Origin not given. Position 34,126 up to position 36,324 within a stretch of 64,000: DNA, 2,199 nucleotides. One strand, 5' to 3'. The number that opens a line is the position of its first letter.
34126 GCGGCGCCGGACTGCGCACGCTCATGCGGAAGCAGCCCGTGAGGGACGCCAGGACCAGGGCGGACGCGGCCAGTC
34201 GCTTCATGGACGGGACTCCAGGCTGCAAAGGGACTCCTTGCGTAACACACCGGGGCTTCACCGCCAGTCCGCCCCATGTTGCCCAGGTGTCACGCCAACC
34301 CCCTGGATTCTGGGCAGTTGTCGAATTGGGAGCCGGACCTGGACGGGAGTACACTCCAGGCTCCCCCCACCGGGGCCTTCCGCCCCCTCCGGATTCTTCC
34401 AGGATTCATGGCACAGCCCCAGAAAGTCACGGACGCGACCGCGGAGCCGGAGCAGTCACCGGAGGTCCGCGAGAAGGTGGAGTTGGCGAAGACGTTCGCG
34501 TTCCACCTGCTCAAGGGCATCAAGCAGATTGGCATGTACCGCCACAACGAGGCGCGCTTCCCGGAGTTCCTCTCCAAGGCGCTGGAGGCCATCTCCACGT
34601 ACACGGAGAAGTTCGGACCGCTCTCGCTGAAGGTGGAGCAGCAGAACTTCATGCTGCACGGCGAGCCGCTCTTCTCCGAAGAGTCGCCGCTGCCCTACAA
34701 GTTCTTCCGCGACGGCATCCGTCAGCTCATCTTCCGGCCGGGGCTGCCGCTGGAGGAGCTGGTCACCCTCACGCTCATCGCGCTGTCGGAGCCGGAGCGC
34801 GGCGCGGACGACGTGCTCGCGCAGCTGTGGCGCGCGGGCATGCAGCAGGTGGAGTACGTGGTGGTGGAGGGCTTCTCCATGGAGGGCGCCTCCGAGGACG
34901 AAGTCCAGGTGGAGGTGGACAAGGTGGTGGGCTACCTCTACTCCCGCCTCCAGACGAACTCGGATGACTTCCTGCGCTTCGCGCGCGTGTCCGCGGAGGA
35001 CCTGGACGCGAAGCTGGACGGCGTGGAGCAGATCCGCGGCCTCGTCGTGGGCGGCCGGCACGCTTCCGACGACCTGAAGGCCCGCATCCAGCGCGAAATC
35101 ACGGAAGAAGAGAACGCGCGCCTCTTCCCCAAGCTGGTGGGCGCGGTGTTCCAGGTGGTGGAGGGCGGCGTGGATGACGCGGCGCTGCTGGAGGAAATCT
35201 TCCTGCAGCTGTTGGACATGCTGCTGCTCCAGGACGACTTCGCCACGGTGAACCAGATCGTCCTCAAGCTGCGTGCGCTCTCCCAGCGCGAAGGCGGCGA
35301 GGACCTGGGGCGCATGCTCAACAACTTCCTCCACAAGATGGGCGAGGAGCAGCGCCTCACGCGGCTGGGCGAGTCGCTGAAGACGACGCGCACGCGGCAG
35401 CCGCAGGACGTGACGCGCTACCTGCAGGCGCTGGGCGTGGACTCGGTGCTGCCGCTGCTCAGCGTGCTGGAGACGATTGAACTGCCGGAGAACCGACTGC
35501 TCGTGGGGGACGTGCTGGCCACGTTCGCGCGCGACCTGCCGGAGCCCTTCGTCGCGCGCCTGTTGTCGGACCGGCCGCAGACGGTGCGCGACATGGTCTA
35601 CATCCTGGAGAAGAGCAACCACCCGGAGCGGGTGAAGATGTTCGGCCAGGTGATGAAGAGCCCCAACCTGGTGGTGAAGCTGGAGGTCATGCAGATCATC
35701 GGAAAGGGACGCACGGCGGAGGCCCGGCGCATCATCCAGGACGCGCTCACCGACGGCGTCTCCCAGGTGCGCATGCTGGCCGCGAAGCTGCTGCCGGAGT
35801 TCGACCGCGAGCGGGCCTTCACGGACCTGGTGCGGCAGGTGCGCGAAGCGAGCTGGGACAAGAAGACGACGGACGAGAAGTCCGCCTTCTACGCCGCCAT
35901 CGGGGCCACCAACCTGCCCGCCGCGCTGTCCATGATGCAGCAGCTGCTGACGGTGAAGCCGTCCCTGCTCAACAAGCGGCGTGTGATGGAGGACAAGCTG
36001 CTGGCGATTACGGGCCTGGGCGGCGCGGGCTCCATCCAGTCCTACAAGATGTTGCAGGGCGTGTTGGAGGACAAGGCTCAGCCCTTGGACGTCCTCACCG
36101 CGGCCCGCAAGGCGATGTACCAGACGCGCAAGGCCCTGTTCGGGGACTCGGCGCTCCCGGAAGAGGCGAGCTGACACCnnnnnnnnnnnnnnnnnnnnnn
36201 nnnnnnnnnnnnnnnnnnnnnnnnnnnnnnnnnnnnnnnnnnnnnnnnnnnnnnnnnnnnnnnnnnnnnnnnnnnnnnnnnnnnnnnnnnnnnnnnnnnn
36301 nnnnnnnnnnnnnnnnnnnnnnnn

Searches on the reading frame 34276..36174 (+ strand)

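Call 37: search_protein_families(library=pfam, proteins=[window:34276-36174:+], max_evalue=0.00001)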
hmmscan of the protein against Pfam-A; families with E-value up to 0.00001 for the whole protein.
window:34276-36174:+ (632 aa): 1 family
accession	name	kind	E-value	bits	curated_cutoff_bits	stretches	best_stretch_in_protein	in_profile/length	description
PF13646.12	HEAT_2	-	5.8e-07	30.1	27.7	0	457-528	5-77/88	HEAT repeats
